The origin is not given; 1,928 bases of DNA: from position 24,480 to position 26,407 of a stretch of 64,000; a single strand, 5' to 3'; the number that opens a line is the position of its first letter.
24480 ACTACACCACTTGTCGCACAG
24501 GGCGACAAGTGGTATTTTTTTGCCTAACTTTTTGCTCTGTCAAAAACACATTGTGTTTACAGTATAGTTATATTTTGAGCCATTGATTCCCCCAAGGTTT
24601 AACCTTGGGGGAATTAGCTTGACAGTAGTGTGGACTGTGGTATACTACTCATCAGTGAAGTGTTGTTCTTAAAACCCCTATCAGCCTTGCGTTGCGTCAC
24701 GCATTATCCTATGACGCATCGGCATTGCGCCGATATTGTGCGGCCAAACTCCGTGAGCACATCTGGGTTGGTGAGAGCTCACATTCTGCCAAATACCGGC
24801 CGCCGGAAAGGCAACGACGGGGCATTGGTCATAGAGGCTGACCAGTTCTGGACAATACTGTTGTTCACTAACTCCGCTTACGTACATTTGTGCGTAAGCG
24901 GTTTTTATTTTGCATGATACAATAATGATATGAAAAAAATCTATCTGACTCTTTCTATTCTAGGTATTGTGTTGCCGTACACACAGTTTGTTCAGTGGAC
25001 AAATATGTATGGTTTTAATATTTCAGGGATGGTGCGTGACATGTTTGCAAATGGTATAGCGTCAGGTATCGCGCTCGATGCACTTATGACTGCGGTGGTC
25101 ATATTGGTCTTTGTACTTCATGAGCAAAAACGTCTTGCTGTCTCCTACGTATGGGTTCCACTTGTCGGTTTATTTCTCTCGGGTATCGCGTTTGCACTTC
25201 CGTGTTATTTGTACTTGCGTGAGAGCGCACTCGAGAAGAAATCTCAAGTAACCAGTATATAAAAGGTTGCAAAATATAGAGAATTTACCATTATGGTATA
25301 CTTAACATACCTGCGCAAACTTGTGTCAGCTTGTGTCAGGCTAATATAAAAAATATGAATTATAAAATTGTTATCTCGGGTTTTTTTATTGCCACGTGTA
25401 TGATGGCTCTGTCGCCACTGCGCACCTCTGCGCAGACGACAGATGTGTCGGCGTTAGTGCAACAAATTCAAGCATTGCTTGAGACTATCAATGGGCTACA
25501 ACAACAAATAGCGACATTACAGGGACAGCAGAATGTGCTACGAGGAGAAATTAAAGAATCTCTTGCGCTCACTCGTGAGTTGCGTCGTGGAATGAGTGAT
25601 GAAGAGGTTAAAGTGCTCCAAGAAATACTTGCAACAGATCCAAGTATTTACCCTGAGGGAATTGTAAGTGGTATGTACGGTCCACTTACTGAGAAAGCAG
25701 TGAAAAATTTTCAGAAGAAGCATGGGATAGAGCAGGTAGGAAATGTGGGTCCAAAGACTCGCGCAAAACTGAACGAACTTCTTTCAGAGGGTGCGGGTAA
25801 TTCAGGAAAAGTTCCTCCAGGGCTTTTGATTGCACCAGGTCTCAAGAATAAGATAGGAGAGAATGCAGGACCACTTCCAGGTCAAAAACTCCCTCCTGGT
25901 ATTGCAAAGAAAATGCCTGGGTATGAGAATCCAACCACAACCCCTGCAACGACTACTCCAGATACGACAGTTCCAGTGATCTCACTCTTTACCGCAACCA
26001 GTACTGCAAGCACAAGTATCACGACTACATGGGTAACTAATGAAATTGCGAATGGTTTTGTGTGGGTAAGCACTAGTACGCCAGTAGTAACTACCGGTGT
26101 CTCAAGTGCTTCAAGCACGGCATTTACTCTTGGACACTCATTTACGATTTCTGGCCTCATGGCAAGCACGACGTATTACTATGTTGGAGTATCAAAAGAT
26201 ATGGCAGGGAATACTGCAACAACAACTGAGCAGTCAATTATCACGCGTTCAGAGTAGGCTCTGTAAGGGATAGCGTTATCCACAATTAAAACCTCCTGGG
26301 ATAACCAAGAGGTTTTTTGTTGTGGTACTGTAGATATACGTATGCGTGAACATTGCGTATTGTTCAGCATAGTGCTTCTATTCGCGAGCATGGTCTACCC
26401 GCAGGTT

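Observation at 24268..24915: Two tandem promoter-to-terminator units without credible ORFs: candidate structured ncRNAs or a riboswitch-like leader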

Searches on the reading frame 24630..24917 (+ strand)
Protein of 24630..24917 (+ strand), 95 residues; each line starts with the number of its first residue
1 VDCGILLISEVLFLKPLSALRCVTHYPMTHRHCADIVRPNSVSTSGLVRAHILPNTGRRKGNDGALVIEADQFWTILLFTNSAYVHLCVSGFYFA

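Call 12: search_protein_families(library=pfam, proteins=[window:24630-24917:+], max_evalue=0.01)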
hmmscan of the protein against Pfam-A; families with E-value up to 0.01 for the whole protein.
window:24630-24917:+ (95 aa): 0 families

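Call 30: search_protein_representatives(protein=window:24630-24914:+)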
Query: 95 residues. Proteins with E-value up to 0.001 (for the whole library): 1; up to 1e-10: 0; up to 1e-30: 0. The best 1 are listed.
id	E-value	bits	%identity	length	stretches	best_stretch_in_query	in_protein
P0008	1.1e-04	38.5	29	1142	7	66-95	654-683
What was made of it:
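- On Free-standing sRNA gene (promoter to intrinsic terminator, non-coding): The 95-aa ORF, the only one searched, has just one weak hit (E = 1e-4) among 1.84 billion representative proteins (call 30).
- Its only hit among 1.84 billion representative proteins is a single spurious-looking E = 1e-4 match to a 1142-aa protein (call 30).
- Tried and rejected: The search of 1.84 billion representative proteins returned one weak hit, E = 1e-4 (call 30).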

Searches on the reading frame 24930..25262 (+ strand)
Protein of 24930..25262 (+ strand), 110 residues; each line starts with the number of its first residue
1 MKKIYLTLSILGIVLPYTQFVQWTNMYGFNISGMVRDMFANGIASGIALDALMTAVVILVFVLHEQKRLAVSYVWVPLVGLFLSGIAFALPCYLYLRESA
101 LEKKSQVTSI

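Call 11: find_encoding_contigs(protein=window:24930-25262:+, flank=6000, max_places=10)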
Protein window:24930-25262:+ (110 aa): no gene with exactly this product is on record in the collection.

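Call 12: search_protein_families(library=pfam, proteins=[window:24930-25262:+], max_evalue=0.01)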
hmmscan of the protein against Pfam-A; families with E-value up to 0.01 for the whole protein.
window:24930-25262:+ (110 aa): 1 family
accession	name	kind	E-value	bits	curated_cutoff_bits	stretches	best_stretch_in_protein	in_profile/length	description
PF11196.13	DUF2834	-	5e-26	91.2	22.9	1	4-98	1-95/96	Protein of unknown function DUF2834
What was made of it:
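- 24930..25262 (+): DUF2834 small membrane protein gene. Context only; not part of the RNA units. Pfam PF11196, E = 5e-26 (call 12).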

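Call 14: find_homologous_proteins(query=window:24930-25262:+)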
Query window:24930-25262:+ (110 aa): 4 proteins with E <= 0.001 among 13 candidates.
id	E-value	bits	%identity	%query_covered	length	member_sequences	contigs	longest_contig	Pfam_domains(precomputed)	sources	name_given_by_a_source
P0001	7.6e-64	230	100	100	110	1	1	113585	PF11196.14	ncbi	-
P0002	9.6e-33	130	62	96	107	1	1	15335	PF11196.14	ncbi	-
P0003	5.6e-32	128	62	95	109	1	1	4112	PF11196.14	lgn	-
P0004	3.2e-28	116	58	89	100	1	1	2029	PF11196.14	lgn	-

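Call 15: find_encoding_contigs(protein=P0002, flank=6000)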
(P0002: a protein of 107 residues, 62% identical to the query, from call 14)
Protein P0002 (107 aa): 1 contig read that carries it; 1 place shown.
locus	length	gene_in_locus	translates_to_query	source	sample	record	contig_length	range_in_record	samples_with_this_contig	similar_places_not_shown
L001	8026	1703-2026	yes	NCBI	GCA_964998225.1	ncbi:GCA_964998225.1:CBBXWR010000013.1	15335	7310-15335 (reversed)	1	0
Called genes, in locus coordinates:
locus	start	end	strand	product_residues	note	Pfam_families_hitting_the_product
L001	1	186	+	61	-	?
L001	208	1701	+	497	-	PF01593:Amino_oxidase, PF03486:HI0933_like (faint), PF13450:NAD_binding_8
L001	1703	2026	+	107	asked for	PF11196:DUF2834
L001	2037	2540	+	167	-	-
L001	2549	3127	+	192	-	PF02525:Flavodoxin_2, PF03358:FMN_red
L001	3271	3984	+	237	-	PF01590:GAF, PF13185:GAF_2, PF13492:GAF_3, PF03861:ANTAR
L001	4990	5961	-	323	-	PF13102:Phage_int_SAM_5 (weak), PF13495:Phage_int_SAM_4 (weak), PF02899:Phage_int_SAM_1 (faint), PF00589:Phage_integrase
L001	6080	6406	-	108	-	-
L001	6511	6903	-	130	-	PF05014:Nuc_deoxyrib_tr, PF15891:Nuc_deoxyri_tr2 (weak)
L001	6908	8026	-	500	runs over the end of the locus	PF00749:tRNA-synt_1c, PF19269:Anticodon_2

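Call 16: find_encoding_contigs(protein=P0003, flank=6000)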
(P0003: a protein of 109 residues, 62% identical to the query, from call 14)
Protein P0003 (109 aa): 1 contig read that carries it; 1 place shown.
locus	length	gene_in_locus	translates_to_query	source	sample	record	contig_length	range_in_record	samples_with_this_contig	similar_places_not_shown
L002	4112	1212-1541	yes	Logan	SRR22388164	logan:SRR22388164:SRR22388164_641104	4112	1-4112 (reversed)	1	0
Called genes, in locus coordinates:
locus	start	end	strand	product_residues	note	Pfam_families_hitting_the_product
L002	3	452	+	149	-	?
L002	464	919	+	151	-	PF03891:DUF333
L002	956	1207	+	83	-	-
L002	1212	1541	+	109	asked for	PF11196:DUF2834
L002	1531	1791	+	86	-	-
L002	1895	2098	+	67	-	PF04024:PspC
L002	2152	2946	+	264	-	-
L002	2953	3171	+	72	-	-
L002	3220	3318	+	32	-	-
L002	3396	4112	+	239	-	?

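Call 17: find_encoding_contigs(protein=P0004, flank=6000)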
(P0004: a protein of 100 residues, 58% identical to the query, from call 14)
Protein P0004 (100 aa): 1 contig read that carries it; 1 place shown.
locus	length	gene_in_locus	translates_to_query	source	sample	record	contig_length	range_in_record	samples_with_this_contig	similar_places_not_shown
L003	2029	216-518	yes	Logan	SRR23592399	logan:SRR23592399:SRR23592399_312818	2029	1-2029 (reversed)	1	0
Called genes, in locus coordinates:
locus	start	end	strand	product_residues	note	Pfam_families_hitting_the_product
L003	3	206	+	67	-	?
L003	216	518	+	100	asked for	PF11196:DUF2834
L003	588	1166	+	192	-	PF04542:Sigma70_r2, PF08281:Sigma70_r4_2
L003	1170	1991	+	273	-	-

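Call 18: find_encoding_contigs(protein=P0001, flank=1500, max_places=5)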
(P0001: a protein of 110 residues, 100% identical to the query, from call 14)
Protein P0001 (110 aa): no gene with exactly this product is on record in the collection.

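Call 78: list_cluster_members(proteins=[P0001, P0005])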
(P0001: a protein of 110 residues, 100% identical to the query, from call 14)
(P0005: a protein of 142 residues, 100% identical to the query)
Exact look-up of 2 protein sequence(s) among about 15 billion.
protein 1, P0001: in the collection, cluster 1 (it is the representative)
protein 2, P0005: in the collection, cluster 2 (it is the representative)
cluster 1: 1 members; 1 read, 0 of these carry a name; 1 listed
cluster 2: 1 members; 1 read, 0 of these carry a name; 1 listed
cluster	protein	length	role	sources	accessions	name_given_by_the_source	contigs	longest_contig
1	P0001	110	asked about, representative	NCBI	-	-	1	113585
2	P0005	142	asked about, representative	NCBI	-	-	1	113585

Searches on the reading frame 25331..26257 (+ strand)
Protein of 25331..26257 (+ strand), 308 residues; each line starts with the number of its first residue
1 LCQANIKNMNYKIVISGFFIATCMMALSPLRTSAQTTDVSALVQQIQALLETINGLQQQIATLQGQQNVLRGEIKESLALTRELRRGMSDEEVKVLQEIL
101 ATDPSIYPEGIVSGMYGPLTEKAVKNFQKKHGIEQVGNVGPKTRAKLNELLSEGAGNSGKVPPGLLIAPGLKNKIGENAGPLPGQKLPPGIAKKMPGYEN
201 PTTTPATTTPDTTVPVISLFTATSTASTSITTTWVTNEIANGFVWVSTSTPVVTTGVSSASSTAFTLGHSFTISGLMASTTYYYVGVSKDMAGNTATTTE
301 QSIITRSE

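Call 12: search_protein_families(library=pfam, proteins=[window:25331-26257:+], max_evalue=0.01)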
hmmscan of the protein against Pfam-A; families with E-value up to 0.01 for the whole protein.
window:25331-26257:+ (308 aa): 2 families
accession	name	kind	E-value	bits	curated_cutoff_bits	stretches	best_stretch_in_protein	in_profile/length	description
PF01471.23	PG_binding_1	-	2.7e-11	43.9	23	1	90-147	2-57/57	Putative peptidoglycan binding domain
PF16656.11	Pur_ac_phosph_N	-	7.2e-05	23.7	30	1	222-286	8-78/93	Purple acid Phosphatase, N-terminal domain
